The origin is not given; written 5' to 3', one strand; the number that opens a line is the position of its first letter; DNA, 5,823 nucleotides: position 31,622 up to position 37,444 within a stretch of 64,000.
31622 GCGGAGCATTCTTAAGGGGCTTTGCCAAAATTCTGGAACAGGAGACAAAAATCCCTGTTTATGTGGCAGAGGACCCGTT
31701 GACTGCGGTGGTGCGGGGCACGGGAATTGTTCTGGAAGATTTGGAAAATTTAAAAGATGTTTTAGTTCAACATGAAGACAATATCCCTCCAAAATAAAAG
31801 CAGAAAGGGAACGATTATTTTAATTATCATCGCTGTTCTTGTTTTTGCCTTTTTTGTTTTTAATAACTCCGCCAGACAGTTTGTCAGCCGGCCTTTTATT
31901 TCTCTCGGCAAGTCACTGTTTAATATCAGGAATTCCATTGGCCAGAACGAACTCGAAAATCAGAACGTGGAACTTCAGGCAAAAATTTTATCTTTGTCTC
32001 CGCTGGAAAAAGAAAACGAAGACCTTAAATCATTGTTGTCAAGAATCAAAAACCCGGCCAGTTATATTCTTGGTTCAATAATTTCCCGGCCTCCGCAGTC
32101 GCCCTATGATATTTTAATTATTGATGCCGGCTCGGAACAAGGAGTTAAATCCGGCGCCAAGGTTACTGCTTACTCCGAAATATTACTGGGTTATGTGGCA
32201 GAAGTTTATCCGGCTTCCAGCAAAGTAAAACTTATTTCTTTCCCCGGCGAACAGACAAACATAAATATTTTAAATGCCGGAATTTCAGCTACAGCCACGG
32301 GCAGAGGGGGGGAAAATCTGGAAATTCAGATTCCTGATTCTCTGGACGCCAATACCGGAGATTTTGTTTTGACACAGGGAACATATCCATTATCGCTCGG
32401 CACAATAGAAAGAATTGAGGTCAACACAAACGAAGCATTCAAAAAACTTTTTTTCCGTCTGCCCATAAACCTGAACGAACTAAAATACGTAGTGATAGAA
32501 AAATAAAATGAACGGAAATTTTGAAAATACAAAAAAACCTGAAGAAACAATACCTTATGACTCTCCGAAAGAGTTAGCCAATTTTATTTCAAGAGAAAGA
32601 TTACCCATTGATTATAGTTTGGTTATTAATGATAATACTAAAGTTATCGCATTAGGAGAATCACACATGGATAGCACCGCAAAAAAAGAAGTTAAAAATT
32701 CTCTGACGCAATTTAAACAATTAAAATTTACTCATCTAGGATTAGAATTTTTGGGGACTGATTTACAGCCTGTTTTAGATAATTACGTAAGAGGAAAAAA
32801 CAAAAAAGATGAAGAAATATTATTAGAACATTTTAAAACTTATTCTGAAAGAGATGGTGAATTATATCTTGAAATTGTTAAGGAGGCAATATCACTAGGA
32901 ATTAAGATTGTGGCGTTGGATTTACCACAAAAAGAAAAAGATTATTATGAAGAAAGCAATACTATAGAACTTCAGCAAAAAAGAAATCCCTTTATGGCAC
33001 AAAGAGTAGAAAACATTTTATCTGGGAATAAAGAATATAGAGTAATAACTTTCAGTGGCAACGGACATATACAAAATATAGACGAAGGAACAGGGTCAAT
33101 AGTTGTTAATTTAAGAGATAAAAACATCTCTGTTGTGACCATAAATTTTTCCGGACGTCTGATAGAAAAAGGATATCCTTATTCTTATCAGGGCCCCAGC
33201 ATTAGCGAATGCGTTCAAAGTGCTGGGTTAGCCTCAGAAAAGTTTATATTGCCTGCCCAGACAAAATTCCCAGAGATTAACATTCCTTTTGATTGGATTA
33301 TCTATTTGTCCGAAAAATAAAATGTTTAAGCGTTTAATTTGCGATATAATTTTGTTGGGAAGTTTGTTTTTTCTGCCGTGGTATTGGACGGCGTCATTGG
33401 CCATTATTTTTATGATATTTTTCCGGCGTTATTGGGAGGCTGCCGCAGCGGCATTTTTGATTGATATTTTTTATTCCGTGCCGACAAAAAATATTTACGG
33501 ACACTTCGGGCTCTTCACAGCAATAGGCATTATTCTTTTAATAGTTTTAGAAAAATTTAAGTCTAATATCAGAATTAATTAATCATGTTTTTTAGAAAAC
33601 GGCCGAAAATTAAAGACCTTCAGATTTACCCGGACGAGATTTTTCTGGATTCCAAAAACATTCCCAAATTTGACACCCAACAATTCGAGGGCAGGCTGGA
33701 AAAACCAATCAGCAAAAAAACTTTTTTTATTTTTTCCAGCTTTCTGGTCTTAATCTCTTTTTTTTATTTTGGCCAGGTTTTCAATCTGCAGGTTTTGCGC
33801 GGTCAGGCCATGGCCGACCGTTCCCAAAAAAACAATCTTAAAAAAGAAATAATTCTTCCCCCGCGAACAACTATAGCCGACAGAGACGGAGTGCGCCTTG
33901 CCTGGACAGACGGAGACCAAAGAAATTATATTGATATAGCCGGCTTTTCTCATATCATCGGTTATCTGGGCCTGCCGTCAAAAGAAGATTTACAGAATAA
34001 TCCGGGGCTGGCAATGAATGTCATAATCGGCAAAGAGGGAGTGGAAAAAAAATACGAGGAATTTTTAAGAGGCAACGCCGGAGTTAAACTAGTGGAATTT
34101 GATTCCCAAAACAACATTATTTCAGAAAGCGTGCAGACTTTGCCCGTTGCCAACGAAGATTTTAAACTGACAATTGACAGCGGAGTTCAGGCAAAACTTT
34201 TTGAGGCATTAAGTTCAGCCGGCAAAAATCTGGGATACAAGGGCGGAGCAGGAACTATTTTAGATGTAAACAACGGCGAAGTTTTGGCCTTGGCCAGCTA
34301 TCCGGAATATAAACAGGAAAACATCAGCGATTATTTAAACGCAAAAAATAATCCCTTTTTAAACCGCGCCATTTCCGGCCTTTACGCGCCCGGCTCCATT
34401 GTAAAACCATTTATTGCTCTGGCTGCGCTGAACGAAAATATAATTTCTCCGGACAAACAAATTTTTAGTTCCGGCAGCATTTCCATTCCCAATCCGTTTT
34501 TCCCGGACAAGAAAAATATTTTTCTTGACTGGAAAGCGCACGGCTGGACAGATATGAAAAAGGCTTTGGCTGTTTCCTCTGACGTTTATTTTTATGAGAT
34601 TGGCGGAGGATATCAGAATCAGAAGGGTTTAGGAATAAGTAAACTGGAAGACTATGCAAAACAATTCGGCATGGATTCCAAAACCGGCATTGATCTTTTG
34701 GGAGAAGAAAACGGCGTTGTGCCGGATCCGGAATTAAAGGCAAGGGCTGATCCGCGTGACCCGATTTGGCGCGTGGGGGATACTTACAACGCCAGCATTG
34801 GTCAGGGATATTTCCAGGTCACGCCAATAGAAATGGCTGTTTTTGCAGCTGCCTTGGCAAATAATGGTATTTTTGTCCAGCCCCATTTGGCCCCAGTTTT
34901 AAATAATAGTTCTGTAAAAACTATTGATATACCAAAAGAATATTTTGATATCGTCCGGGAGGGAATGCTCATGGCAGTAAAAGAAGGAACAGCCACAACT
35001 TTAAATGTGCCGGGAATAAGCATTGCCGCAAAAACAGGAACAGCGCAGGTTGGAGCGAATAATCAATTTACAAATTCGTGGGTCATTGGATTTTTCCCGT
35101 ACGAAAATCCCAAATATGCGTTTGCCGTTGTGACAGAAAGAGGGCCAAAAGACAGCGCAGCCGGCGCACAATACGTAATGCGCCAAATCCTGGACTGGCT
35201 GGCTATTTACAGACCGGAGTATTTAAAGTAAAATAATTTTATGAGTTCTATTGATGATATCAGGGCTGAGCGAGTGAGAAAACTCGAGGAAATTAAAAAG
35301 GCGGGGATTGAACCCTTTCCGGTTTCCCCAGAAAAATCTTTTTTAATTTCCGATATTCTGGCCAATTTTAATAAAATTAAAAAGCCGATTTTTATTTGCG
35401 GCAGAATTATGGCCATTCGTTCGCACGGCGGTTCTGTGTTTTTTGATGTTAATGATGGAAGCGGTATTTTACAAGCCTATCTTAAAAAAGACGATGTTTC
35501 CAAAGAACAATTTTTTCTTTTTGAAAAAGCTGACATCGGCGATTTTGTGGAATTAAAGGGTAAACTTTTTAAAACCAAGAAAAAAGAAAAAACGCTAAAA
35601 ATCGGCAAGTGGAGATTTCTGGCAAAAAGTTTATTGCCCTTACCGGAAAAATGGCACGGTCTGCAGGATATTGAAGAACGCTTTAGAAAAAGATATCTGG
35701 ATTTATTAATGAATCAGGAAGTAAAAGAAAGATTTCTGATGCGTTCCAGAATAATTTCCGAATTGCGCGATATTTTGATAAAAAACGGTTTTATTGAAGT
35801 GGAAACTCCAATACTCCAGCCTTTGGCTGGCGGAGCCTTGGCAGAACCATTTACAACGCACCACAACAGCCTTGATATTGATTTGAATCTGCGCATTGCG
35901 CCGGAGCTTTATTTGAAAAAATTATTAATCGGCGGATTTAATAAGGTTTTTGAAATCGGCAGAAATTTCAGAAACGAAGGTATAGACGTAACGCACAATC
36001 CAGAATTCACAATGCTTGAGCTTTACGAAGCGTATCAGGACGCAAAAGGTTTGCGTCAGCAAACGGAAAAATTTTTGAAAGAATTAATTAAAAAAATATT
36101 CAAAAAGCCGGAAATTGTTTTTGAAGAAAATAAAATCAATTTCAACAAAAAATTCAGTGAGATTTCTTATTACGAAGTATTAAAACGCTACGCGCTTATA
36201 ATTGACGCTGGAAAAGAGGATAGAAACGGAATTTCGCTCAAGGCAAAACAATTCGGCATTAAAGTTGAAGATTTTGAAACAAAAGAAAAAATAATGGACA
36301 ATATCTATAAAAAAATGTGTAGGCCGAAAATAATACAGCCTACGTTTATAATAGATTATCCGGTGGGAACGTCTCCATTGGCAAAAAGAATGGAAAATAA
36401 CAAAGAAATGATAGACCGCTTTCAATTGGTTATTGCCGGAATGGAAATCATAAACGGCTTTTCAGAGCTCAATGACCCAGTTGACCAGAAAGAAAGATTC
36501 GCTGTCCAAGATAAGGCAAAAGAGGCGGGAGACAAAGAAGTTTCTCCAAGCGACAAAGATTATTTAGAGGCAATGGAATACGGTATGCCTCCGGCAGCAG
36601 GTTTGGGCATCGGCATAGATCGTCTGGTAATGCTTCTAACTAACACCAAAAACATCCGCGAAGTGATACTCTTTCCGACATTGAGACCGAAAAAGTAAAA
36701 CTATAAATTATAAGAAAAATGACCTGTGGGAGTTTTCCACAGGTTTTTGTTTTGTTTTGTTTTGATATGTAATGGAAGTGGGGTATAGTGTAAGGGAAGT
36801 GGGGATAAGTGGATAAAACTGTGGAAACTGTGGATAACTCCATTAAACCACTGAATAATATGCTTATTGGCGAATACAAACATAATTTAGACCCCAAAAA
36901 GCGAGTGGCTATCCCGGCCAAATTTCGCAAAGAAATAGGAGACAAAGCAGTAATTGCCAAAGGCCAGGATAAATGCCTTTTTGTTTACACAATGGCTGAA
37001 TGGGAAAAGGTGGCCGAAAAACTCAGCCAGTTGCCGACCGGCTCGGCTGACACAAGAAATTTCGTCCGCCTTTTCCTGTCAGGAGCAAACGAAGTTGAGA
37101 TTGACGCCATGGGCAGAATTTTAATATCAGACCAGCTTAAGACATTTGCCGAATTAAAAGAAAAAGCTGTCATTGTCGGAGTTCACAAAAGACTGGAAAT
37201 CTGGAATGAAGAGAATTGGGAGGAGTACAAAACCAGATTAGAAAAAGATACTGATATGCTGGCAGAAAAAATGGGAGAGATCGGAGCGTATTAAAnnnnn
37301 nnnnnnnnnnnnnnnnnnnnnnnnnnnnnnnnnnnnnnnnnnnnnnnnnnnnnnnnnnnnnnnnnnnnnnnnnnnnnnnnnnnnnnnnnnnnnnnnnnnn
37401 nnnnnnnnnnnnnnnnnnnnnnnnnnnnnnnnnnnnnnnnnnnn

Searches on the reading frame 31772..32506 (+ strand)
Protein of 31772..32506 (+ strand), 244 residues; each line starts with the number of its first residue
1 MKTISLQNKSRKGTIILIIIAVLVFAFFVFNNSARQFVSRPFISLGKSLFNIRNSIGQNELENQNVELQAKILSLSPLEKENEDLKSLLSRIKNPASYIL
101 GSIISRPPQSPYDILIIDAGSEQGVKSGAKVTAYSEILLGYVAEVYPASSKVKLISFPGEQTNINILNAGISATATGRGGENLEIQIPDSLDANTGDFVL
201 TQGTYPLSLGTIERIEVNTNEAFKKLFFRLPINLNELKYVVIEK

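Call 90: search_protein_families(library=pfam, proteins=[window:31772-32506:+], max_evalue=0.0001)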
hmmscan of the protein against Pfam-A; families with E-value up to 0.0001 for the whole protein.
window:31772-32506:+ (244 aa): 1 family
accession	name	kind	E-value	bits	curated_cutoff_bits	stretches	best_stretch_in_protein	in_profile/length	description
PF04085.20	MreC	-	2.1e-19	70.2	28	1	103-242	1-145/147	Rod shape-determining protein MreC, barrel core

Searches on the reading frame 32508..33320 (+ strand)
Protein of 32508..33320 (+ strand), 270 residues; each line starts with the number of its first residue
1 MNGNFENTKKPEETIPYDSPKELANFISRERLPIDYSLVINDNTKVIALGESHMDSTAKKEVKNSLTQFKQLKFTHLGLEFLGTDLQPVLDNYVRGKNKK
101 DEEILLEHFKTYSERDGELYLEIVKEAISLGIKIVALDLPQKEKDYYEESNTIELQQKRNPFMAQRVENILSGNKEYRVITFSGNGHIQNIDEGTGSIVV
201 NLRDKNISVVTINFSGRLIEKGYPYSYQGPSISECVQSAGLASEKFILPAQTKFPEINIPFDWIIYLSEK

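Call 16: search_protein_families(library=pfam, proteins=[window:32508-33320:+], max_evalue=0.001)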
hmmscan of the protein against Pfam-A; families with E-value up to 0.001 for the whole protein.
window:32508-33320:+ (270 aa): 1 family
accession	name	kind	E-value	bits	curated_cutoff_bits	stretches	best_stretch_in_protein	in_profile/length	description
PF04187.18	Cofac_haem_bdg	-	3.2e-16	60.4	27.7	1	43-143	7-109/213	Haem-binding uptake, Tiki superfamily, ChaN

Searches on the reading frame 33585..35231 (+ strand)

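Call 16: search_protein_families(library=pfam, proteins=[window:33585-35231:+], max_evalue=0.001)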
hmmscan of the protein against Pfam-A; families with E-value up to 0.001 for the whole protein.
window:33585-35231:+ (548 aa): 2 families
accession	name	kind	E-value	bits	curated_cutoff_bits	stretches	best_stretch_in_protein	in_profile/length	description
PF00905.27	Transpeptidase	-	2.3e-60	204.7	22.1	1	222-536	2-298/299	Penicillin binding protein transpeptidase domain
PF03717.20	PBP_dimer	-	2e-16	61.4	24.4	1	107-182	102-179/180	Penicillin-binding Protein dimerisation domain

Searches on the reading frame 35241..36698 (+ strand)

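Call 90: search_protein_families(library=pfam, proteins=[window:35241-36698:+], max_evalue=0.0001)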
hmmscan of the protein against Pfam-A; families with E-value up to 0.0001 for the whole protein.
window:35241-36698:+ (485 aa): 3 families
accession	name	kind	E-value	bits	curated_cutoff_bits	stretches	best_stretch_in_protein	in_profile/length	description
PF00152.25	tRNA-synt_2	-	2.1e-90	303.3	25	1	144-481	2-307/308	tRNA synthetases class II (D, K and N)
PF01336.31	tRNA_anti-codon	-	1.4e-15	57.4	27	1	52-125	3-73/75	OB-fold nucleic acid binding domain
PF01409.25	tRNA-synt_2d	-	6.2e-10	39.4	19.8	0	235-309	104-177/246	tRNA synthetases class II core domain (F)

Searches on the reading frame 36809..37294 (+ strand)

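Call 90: search_protein_families(library=pfam, proteins=[window:36809-37294:+], max_evalue=0.0001)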
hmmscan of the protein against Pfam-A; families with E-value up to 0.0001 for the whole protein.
window:36809-37294:+ (161 aa): 1 family
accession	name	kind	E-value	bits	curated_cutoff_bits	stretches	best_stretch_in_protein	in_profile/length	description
PF02381.23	MraZ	-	3.9e-36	123.3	23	2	18-87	1-71/72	MraZ protein, putative antitoxin-like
